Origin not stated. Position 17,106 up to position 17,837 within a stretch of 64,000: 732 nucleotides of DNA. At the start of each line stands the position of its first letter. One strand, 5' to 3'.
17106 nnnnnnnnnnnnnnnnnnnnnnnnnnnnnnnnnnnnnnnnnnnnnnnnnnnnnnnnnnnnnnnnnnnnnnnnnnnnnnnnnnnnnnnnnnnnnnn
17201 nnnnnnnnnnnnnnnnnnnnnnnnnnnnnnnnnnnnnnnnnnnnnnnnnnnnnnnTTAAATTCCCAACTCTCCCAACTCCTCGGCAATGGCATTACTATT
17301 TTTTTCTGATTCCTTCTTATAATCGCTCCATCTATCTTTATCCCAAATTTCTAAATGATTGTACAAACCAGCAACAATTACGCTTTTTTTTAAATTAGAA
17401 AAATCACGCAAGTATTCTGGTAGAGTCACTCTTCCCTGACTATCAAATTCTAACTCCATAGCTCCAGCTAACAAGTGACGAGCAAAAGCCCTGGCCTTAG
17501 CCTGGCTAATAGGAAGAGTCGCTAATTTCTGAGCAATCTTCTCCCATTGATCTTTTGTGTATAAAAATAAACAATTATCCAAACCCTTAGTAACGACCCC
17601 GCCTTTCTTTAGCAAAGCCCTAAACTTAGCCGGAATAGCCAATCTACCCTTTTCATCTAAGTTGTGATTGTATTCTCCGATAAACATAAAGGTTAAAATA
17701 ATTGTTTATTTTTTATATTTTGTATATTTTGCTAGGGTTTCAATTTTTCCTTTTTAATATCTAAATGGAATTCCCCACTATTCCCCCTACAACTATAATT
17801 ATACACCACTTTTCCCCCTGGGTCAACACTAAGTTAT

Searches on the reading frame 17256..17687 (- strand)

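Call 45: search_protein_families(library=pfam, proteins=[window:17256-17687:-], max_evalue=0.00001)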
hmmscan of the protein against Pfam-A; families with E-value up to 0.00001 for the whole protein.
window:17256-17687:- (143 aa): 1 family
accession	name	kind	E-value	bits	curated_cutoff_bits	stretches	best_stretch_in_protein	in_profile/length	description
PF02381.23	MraZ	-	2.9e-43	146.1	23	2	1-70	1-71/72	MraZ protein, putative antitoxin-like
